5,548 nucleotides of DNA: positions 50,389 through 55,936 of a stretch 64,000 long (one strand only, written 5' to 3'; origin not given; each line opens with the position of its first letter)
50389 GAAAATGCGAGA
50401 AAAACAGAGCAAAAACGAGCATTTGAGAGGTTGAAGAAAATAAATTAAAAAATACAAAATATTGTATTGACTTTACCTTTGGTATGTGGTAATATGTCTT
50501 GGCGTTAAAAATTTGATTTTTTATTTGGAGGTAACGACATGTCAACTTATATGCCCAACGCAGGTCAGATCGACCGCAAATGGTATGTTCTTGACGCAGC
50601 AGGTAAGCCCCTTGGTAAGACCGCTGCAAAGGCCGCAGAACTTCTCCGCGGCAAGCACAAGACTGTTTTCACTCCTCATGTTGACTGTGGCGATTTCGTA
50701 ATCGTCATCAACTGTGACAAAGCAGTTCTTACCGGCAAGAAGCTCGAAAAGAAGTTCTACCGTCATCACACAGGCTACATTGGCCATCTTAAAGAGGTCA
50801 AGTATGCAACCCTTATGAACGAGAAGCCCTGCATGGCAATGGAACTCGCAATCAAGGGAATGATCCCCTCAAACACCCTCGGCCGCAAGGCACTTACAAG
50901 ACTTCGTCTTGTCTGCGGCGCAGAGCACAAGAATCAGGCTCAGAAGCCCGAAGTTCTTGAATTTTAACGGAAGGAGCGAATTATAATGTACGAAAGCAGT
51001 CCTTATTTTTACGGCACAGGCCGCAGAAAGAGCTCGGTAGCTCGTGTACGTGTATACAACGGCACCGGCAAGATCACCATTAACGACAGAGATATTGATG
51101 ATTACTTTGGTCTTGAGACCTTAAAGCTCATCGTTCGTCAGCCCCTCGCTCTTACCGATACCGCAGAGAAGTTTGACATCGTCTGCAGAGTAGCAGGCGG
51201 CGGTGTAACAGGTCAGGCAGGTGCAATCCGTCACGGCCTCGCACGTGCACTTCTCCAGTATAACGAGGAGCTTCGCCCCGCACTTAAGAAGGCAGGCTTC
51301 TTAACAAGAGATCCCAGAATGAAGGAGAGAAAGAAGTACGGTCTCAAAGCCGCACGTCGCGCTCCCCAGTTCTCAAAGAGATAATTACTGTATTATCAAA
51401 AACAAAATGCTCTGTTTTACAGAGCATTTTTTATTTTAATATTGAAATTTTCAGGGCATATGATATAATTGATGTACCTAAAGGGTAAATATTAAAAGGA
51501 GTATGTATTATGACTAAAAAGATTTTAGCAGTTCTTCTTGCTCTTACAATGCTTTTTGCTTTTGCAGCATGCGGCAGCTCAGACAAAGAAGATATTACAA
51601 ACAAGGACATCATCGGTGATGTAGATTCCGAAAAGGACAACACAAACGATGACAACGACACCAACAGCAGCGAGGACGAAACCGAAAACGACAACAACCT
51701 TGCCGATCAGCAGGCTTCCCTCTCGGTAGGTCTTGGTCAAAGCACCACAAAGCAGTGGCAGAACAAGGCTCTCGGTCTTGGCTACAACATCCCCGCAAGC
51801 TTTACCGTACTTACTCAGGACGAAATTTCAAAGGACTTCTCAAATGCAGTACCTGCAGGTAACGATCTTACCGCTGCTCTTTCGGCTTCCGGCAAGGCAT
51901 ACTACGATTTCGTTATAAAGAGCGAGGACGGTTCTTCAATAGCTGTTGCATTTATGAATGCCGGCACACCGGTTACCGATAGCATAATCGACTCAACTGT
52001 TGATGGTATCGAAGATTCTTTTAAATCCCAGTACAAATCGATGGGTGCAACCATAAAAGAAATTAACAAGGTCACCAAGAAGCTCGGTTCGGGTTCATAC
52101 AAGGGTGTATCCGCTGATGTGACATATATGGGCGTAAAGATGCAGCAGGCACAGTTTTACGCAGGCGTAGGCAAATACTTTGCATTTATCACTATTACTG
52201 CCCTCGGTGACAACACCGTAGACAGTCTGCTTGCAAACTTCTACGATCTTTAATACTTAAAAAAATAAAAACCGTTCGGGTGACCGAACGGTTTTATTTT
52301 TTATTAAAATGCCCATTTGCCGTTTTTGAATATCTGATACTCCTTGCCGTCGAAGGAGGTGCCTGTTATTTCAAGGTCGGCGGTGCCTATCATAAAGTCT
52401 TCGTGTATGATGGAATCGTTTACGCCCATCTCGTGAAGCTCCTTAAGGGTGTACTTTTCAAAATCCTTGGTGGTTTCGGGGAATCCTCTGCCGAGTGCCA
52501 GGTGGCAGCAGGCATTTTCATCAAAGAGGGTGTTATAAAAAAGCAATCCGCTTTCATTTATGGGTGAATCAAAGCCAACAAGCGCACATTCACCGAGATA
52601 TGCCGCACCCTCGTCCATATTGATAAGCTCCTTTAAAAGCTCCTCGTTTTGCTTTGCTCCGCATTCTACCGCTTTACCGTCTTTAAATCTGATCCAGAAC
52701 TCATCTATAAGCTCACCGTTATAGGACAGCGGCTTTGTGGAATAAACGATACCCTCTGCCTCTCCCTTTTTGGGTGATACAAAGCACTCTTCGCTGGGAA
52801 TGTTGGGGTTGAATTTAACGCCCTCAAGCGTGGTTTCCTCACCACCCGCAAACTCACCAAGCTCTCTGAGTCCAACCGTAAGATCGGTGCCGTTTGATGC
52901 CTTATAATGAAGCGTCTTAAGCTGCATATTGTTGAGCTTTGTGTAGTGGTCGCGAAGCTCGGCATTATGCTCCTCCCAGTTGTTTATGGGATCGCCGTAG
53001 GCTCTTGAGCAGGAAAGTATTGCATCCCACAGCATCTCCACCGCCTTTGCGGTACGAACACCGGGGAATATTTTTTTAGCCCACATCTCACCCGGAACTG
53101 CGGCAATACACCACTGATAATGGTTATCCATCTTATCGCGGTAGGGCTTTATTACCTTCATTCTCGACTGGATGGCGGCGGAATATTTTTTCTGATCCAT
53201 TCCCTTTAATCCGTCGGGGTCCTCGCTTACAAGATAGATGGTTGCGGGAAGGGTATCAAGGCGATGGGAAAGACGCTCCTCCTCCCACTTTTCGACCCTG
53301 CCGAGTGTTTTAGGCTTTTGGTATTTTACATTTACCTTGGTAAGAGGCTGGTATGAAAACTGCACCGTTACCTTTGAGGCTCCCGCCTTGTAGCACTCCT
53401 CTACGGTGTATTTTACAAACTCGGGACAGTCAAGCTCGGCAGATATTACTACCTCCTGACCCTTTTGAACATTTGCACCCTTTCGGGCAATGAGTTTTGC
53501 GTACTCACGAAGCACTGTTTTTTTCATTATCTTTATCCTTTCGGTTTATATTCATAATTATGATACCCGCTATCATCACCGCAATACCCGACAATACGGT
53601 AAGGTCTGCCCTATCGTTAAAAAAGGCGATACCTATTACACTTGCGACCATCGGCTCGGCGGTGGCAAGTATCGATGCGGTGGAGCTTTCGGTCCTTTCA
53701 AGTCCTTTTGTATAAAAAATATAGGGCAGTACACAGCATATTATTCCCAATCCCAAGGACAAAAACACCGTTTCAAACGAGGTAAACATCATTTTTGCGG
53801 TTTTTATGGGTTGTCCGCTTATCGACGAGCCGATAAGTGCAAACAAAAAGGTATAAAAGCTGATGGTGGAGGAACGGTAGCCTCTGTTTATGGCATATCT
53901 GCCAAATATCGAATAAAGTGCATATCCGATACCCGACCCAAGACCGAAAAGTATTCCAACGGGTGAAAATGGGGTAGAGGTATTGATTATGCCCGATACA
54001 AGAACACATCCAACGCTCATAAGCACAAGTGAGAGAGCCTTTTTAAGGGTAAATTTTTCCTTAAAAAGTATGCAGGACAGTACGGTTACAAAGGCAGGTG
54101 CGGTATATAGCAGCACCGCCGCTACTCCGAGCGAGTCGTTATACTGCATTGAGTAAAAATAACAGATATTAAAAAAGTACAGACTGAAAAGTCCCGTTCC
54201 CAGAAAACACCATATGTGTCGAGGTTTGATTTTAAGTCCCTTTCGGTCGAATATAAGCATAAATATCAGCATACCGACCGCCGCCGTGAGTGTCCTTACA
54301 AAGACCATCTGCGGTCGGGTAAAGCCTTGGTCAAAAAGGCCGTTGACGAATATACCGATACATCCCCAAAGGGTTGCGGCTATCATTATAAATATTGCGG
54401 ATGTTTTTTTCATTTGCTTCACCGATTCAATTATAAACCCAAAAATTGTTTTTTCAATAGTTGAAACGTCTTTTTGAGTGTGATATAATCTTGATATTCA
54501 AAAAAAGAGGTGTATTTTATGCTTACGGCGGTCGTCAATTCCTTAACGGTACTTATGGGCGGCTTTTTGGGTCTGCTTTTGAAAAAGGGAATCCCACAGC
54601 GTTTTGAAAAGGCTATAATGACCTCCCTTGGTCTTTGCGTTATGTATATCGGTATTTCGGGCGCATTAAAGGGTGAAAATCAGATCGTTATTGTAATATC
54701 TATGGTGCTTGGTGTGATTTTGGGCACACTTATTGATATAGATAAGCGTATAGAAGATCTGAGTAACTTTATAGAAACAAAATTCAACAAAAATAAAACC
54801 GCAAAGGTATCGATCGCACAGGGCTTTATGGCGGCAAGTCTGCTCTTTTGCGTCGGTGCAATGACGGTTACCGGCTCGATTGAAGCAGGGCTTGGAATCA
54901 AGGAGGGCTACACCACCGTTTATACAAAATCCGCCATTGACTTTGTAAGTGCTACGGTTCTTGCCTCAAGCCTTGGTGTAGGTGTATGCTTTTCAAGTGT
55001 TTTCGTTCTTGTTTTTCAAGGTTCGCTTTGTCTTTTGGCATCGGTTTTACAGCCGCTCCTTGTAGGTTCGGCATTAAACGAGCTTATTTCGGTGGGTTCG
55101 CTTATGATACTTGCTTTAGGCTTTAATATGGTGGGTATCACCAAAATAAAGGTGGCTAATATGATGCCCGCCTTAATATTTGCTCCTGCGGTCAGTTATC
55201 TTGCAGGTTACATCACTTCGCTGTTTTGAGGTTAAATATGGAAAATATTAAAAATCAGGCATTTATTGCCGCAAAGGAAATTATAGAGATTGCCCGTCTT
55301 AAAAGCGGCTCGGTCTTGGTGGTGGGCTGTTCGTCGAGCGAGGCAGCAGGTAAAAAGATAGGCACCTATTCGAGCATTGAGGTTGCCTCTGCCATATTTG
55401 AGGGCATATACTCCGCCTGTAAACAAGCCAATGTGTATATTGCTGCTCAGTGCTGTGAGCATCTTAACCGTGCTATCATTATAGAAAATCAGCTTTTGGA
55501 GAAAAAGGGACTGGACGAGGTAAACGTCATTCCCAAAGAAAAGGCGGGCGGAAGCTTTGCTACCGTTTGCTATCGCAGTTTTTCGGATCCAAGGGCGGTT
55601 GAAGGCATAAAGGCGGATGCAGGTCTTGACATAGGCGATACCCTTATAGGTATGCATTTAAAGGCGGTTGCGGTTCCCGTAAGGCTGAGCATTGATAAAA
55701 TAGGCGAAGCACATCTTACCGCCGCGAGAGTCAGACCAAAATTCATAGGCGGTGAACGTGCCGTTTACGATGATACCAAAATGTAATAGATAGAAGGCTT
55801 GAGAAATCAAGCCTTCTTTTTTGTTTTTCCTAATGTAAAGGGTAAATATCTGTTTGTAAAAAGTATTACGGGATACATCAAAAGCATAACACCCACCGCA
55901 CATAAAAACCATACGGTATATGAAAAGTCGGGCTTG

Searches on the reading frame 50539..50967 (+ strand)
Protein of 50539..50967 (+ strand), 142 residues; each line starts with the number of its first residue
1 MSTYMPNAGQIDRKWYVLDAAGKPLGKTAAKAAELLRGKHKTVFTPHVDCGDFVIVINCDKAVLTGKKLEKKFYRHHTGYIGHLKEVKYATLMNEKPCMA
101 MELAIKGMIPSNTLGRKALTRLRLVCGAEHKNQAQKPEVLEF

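Call 70: search_protein_families(library=pfam, proteins=[window:50539-50967:+], max_evalue=0.001)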
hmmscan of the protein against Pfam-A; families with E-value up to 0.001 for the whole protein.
window:50539-50967:+ (142 aa): 1 family
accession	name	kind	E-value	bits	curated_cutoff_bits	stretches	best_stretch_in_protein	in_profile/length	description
PF00572.24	Ribosomal_L13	-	1.8e-43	147.8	23.8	1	13-130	1-118/119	Ribosomal protein L13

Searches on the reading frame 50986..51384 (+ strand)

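Call 70: search_protein_families(library=pfam, proteins=[window:50986-51384:+], max_evalue=0.001)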
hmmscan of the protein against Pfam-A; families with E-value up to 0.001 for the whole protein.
window:50986-51384:+ (132 aa): 1 family
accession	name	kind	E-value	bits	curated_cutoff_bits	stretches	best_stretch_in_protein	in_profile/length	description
PF00380.25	Ribosomal_S9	-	1.8e-51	174.1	22.5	1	12-132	1-121/121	Ribosomal protein S9/S16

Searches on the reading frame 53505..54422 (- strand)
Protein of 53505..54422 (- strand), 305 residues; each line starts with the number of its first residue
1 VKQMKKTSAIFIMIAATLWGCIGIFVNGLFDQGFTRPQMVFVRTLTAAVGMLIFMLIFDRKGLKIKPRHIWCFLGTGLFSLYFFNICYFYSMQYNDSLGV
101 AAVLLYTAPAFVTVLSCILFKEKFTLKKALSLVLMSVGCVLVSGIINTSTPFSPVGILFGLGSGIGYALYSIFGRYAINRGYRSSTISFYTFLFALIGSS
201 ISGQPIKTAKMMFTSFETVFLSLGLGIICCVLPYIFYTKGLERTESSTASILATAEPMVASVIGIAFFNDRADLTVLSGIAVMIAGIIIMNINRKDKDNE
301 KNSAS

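Call 70: search_protein_families(library=pfam, proteins=[window:53505-54422:-], max_evalue=0.001)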
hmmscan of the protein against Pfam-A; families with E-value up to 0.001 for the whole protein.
window:53505-54422:- (305 aa): 2 families
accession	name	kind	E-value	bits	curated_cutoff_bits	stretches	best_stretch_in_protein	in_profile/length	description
PF00892.27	EamA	-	9.4e-40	136.5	28.2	2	8-143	3-134/135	EamA-like transporter family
PF03151.22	TPT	-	5.1e-05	23.2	30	1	37-289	31-289/291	Triose-phosphate Transporter family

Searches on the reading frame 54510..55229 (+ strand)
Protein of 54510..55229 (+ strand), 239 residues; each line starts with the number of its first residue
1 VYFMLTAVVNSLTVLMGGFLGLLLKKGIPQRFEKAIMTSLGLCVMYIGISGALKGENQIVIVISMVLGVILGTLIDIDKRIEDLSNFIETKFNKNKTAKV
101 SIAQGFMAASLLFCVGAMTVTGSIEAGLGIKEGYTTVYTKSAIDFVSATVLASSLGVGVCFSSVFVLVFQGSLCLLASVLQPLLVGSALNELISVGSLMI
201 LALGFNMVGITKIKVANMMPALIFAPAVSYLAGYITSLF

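Call 70: search_protein_families(library=pfam, proteins=[window:54510-55229:+], max_evalue=0.001)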
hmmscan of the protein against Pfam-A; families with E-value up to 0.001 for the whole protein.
window:54510-55229:+ (239 aa): 1 family
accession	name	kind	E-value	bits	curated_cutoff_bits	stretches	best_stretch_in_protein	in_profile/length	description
PF04474.17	DUF554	-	2.8e-71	239.9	25.1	1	7-229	3-219/220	Protein of unknown function (DUF554)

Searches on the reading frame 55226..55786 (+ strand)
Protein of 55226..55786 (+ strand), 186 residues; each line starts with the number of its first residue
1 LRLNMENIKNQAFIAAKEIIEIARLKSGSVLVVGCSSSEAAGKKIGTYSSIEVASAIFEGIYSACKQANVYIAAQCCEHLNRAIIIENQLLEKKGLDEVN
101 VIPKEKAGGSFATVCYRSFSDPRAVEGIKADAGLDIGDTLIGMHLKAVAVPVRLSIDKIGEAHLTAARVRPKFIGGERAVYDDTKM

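Call 70: search_protein_families(library=pfam, proteins=[window:55226-55786:+], max_evalue=0.001)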
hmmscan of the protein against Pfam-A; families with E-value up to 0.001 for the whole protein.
window:55226-55786:+ (186 aa): 1 family
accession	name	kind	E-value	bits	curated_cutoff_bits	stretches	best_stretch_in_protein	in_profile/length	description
PF04260.17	DUF436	-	1.9e-74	249.4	25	1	15-181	5-171/171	Protein of unknown function (DUF436)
